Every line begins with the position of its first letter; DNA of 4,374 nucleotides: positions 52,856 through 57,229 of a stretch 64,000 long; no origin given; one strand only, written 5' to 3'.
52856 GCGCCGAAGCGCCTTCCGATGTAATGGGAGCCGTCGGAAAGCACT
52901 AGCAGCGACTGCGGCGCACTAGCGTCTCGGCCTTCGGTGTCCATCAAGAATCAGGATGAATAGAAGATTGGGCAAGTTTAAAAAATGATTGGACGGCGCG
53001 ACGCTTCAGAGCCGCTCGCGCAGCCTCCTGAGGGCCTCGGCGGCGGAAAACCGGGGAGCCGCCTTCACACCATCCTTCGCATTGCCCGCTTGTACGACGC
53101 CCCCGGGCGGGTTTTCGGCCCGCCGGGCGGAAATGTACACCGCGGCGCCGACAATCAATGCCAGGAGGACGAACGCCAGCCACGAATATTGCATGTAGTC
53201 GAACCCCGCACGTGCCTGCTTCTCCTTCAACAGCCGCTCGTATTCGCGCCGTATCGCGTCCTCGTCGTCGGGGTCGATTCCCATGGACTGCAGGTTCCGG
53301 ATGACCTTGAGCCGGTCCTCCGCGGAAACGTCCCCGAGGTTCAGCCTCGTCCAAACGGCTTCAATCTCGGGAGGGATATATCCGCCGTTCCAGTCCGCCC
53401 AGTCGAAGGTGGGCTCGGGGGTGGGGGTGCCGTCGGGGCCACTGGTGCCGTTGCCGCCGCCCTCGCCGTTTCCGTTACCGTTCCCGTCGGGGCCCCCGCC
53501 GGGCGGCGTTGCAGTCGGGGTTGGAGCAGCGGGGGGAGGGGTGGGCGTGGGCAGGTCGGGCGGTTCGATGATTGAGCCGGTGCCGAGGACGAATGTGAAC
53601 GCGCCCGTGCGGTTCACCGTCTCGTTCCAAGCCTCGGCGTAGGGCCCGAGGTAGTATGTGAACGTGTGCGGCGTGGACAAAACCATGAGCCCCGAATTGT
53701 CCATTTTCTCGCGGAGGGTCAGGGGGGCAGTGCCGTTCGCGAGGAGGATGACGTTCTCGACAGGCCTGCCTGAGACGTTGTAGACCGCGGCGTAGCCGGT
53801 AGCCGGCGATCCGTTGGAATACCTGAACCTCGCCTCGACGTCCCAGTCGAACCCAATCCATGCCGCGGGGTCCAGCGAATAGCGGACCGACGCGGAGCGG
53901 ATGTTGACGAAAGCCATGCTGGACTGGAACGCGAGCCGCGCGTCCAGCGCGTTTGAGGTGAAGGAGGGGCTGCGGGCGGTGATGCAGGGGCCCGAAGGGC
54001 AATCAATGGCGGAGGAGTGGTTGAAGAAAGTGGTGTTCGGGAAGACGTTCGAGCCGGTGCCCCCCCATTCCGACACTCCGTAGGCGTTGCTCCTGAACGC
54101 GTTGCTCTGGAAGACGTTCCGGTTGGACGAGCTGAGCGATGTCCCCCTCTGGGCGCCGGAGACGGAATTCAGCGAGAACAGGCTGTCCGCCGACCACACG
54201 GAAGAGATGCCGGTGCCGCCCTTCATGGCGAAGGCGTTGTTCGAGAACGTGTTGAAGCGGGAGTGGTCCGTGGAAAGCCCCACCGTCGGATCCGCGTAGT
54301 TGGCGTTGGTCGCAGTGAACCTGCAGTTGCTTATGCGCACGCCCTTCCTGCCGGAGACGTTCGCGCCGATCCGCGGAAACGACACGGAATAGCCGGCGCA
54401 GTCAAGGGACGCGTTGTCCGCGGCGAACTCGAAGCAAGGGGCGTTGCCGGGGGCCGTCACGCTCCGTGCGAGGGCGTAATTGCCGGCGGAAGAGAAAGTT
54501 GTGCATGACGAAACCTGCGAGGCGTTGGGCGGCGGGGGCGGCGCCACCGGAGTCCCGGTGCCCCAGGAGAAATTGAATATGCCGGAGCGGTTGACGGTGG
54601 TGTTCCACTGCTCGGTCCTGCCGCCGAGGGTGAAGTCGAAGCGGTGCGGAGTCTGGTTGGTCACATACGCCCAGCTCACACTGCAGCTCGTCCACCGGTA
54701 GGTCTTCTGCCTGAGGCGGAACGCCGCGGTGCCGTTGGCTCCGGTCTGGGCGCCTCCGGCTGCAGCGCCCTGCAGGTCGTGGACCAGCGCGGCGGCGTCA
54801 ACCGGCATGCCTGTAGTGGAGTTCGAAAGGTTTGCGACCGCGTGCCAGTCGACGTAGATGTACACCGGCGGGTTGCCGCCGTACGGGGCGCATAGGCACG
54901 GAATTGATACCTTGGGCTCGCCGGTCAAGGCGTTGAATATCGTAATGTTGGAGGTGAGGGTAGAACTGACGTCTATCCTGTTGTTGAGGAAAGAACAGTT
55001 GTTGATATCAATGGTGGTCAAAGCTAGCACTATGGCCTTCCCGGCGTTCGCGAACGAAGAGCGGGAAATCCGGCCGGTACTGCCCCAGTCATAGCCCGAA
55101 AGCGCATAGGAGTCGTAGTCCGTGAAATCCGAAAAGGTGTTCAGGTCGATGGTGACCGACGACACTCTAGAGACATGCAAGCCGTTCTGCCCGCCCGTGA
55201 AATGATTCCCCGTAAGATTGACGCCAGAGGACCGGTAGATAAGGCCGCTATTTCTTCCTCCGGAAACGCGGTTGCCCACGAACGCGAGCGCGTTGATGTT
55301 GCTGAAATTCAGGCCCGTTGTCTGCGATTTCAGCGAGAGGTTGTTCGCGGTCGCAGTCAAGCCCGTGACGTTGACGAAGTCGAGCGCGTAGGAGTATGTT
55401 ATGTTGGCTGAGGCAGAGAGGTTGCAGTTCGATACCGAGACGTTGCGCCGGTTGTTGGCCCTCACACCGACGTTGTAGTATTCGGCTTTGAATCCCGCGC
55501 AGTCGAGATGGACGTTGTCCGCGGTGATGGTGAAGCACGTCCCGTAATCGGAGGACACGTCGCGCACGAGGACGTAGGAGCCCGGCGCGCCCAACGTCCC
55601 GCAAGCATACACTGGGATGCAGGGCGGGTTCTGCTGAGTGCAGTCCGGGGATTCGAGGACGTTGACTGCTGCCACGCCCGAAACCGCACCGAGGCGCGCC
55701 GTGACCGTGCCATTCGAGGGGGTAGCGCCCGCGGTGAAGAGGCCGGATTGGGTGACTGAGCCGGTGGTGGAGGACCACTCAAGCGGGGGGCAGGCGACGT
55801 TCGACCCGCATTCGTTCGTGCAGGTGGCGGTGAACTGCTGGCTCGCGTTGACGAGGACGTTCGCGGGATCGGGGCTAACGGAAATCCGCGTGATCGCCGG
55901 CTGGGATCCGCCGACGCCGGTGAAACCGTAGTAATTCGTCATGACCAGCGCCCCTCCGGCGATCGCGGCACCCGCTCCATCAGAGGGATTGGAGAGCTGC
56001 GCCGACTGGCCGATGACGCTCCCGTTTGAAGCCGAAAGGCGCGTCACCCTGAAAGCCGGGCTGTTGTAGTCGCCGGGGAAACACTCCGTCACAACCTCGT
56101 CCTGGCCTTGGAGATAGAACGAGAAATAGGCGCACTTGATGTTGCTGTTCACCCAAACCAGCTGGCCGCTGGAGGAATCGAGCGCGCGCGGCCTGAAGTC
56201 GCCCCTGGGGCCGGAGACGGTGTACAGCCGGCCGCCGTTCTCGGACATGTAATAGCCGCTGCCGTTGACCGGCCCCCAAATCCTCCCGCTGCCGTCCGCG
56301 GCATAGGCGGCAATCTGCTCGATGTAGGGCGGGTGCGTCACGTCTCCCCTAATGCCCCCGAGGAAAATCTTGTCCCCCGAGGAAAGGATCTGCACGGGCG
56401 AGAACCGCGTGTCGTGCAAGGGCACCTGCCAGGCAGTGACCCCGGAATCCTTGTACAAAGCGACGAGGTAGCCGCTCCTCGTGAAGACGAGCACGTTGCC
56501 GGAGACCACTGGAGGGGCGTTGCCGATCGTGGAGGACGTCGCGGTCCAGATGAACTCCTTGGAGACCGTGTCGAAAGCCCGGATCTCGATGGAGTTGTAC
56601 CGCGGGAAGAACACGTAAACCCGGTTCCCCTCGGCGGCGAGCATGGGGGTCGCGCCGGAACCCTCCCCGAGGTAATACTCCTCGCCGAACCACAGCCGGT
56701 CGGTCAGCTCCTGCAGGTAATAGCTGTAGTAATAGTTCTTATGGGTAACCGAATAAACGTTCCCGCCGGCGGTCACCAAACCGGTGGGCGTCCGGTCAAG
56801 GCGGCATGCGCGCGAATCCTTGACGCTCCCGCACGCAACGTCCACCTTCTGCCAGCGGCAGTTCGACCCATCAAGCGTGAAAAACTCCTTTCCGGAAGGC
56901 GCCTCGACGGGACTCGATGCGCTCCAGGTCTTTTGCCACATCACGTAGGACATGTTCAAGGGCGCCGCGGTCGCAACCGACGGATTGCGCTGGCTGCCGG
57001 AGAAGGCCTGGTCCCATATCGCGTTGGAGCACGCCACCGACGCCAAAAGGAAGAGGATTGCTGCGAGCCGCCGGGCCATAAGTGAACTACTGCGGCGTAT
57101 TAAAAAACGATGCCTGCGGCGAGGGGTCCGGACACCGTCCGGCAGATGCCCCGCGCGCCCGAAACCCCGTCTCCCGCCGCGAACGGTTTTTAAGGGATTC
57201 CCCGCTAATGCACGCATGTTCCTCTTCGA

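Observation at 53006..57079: Second large surface protein with propeller, Ig-like and beta-helix domains and an unusual C-terminal anchor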

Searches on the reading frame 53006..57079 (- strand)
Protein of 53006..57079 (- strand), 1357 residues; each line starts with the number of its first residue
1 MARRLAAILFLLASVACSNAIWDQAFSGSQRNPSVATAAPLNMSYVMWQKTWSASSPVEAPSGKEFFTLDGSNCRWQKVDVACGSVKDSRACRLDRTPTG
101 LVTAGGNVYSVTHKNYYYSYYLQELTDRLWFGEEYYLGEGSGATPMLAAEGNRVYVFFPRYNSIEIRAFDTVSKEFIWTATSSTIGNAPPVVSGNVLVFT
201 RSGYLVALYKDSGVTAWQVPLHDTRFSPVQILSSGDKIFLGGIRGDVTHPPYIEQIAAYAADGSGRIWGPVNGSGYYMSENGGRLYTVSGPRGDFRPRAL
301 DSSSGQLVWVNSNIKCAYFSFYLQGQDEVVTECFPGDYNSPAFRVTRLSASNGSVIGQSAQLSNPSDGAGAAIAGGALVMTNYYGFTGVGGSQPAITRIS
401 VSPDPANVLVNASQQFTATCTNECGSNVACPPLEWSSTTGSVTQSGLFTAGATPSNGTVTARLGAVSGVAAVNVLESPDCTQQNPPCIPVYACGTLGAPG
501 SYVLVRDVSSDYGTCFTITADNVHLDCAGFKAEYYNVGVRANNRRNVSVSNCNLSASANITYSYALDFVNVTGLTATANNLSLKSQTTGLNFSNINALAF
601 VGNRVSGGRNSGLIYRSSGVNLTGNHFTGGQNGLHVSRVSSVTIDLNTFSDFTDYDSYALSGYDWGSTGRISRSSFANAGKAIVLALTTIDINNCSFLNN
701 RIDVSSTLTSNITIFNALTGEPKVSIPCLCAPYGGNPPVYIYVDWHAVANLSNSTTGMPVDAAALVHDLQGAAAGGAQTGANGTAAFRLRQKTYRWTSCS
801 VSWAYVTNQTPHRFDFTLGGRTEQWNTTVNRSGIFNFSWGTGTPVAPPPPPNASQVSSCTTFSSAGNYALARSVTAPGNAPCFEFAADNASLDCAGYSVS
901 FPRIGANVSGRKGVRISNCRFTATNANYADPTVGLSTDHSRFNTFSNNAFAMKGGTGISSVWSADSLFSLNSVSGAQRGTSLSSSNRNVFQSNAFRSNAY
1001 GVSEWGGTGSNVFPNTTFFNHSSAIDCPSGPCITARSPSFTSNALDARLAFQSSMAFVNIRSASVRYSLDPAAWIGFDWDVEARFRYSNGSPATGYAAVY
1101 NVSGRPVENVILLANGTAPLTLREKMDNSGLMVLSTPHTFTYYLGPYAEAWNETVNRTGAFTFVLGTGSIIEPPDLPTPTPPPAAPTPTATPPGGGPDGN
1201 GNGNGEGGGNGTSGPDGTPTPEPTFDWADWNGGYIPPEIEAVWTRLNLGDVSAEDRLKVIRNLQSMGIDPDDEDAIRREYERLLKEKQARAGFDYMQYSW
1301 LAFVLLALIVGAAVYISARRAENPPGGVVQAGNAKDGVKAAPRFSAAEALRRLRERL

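Call 4: search_protein_families(library=pfam, proteins=[window:53006-57079:-], max_evalue=1)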
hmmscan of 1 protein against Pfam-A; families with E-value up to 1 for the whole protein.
window:53006-57079:- (1357 aa): 5 families
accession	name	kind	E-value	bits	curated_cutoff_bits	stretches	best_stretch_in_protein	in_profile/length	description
PF05048.19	NosD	-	7.6e-15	55.4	23.6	2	909-1023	58-174/212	Periplasmic copper-binding protein (NosD)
PF13360.13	PQQ_2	-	1.5e-06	28.5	27.6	1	142-244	26-127/233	Outer membrane protein assembly factor BamB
PF02368.24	Big_2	-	0.0078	16.6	22.8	1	396-472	2-77/79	Bacterial Ig-like domain (group 2)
PF13570.13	Beta-prop_ACSF4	-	0.013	15.4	133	1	154-248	104-198/329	Beta-alanine-activating enzyme, beta-propeller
PF24068.1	TPD1_C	-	0.96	9.9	27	0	514-568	29-80/98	Tapetum determinant 1, C-terminal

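Call 5: find_homologous_proteins(query=window:53006-57079:-)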
Query window:53006-57079:- (1357 aa): 5 proteins with E <= 0.001 among 8000 candidates.
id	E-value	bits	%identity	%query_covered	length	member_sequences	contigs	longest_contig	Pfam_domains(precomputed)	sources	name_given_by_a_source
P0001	0.0e+0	3114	100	100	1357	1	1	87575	PF13360.14,PF05048.20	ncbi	ncbi:MAG: NosD domain-containing protein [Candidatus Micrarchaeota archaeon]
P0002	1.1e-49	187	42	6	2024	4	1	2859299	PF23598.2,PF00801.27,PF17892.8,PF17803.8,PF02368.25,PF13855.13,PF26918.1,PF18911.7,PF26182.1,PF14580.13,PF17963.8,PF02369.23,PF21461.4,PF00560.40,PF18998.7,PF12799.14,PF23952.2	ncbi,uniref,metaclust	ncbi:Ig-like domain-containing protein [Methanoculleus bourgensis]|uniref:Internalin-A n=1 Tax=Metha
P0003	3.3e-40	156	28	35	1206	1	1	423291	PF13360.14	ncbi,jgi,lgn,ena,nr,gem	ncbi:PQQ-binding-like beta-propeller repeat protein [Candidatus Micrarchaeota archaeon]|nr:PQQ-bindi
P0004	4.1e-31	125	44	6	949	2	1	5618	PF11999.14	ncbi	-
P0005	2.1e-8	50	35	6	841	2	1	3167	PF22352.3,PF00801.27,PF18911.7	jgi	jgi:plastocyanin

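Call 12: search_solved_structures(query=window:53006-57079:-, max_evalue=1, show_alignments=2)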
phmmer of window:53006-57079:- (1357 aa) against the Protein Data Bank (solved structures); distinct sequences matched with E-value up to 1: 2.
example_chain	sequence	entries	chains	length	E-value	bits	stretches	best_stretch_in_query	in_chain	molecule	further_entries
6qvk_1A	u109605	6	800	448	0.1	13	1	388-457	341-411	Major capsid protein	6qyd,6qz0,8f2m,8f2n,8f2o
2yms_A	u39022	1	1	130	0.18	12.2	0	148-221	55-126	OUTER MEMBRANE PROTEIN ASSEMBLY FACTOR BAMB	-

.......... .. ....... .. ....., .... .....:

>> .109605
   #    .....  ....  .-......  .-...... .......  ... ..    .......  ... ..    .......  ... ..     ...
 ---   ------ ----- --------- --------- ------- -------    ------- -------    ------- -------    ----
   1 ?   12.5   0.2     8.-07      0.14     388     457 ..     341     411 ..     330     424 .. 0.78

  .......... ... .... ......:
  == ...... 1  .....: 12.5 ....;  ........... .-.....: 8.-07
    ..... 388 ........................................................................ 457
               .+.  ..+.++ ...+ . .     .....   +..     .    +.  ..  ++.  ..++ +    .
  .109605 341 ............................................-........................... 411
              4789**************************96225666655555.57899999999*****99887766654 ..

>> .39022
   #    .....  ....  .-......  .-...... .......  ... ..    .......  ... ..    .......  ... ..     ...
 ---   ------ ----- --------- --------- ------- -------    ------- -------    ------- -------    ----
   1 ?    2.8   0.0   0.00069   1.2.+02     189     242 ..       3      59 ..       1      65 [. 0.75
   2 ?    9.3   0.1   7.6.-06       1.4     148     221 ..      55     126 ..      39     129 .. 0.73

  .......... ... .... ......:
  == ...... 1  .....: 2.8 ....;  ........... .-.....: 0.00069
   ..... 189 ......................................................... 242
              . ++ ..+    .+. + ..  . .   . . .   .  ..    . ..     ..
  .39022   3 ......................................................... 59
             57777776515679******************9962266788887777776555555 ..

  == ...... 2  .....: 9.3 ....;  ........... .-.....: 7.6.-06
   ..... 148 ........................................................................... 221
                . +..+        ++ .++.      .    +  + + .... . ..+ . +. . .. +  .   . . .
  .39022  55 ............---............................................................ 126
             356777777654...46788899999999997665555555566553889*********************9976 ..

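Call 13: search_protein_families(library=ncbifam, proteins=[window:53006-57079:-], max_evalue=0.1)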
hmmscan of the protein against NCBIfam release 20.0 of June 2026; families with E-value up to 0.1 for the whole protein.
window:53006-57079:- (1357 aa): 3 families
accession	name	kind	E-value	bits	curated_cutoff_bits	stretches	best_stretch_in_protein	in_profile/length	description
TIGR04247.1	NosD_copper_fam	subfamily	3.7e-08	32.3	300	2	931-1026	192-290/377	nitrous oxide reductase family maturation protein NosD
TIGR03300.1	assembly_YfgL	equivalog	0.00033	19.5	285.2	1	165-230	76-142/377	outer membrane protein assembly factor BamB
NF008351.0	PRK11138.1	equivalog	0.0086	14.6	423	1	150-220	119-187/394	outer membrane protein assembly factor BamB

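Call 18: find_encoding_contigs(protein=P0001, flank=10000, max_places=3)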
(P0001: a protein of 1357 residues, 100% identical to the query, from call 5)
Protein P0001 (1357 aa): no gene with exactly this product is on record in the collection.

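Call 19: find_encoding_contigs(protein=P0003, flank=10000, max_places=3)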
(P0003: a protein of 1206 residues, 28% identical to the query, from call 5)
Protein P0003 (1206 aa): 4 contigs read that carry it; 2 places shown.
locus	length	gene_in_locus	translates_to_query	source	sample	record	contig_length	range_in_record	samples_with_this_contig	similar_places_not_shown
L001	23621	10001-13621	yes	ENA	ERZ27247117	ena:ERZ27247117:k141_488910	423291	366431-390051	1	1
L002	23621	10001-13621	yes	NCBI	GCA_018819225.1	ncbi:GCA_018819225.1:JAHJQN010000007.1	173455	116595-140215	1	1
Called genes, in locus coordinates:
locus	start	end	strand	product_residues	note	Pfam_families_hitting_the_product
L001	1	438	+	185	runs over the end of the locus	PF04011:LemA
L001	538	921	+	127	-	-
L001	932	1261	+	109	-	PF01588:tRNA_bind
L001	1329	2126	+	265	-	-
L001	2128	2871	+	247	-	PF00005:ABC_tran, PF02463:SMC_N, PF13304:AAA_21 (weak)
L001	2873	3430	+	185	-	PF02361:CbiQ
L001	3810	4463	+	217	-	PF01269:Fibrillarin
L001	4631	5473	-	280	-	PF01978:TrmB, PF11495:TrmB_EBD_N (weak)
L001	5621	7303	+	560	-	-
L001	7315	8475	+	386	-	-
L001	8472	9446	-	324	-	PF00574:CLP_protease (weak), PF25145:NfeD1b_N, PF01343:Peptidase_S49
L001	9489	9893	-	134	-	-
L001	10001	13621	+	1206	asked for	PF13360:PQQ_2 (faint)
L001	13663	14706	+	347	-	PF26356:Pelota_N, PF03464:eRF1_2, PF03465:eRF1_3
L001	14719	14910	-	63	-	-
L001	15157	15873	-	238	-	-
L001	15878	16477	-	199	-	PF00156:Pribosyltran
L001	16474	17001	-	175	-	-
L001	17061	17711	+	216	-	PF00455:DeoRC (faint), PF06026:Rib_5-P_isom_A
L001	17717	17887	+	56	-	-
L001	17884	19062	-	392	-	PF13229:Beta_helix, PF05048:NosD, PF13229:Beta_helix (weak)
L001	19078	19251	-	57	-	-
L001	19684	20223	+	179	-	PF01994:Trm56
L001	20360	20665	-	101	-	-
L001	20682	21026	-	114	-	-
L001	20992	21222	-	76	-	-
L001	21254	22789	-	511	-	-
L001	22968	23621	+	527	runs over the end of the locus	PF00437:T2SSE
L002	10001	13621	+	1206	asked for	PF13360:PQQ_2 (faint)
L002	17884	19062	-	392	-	PF13229:Beta_helix, PF05048:NosD, PF13229:Beta_helix (weak)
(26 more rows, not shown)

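Call 29: search_protein_families(library=pfam, proteins=[L001:17884-19062:-], max_evalue=0.001)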
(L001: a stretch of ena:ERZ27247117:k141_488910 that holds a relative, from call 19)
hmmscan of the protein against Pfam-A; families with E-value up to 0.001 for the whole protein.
L001:17884-19062:- (392 aa): 3 families
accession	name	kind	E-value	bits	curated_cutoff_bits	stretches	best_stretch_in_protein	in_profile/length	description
PF05048.19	NosD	-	1.5e-20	74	23.6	2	149-319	2-167/212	Periplasmic copper-binding protein (NosD)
PF13229.12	Beta_helix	-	8.1e-16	58.5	25.9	2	158-275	43-158/158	Right handed beta helix region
PF04021.17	Class_IIIsignal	-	0.00084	19.7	23.7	0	9-32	1-24/27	Class III signal peptide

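Call 73: search_protein_families(library=phrogs, proteins=[window:53006-57079:-], max_evalue=0.01)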
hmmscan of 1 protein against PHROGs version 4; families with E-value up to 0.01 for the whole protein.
window:53006-57079:- (1357 aa): 0 families

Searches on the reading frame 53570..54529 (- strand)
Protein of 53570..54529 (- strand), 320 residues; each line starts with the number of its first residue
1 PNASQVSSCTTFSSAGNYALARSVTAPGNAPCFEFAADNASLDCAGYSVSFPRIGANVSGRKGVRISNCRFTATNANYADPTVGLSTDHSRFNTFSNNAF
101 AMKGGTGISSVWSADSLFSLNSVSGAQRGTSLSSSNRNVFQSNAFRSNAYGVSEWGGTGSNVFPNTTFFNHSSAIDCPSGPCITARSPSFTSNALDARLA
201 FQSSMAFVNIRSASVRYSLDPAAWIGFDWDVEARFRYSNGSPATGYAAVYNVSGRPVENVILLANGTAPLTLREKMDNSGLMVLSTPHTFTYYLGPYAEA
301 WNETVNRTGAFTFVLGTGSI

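Call 21: search_protein_families(library=pfam, proteins=[window:53570-54529:-], max_evalue=5)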
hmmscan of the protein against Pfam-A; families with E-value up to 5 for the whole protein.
window:53570-54529:- (320 aa): 3 families
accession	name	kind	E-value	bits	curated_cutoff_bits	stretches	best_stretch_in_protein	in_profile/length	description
PF05048.19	NosD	-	9.8e-11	41.9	23.6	1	59-173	58-174/212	Periplasmic copper-binding protein (NosD)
PF13229.12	Beta_helix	-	1.1e-07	32.1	25.9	1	55-168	48-158/158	Right handed beta helix region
PF12708.12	Pect-lyase_RHGA_epim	-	0.002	18.4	27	1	31-151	96-211/213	Rhamnogalacturonase A/epimerase, pectate lyase-like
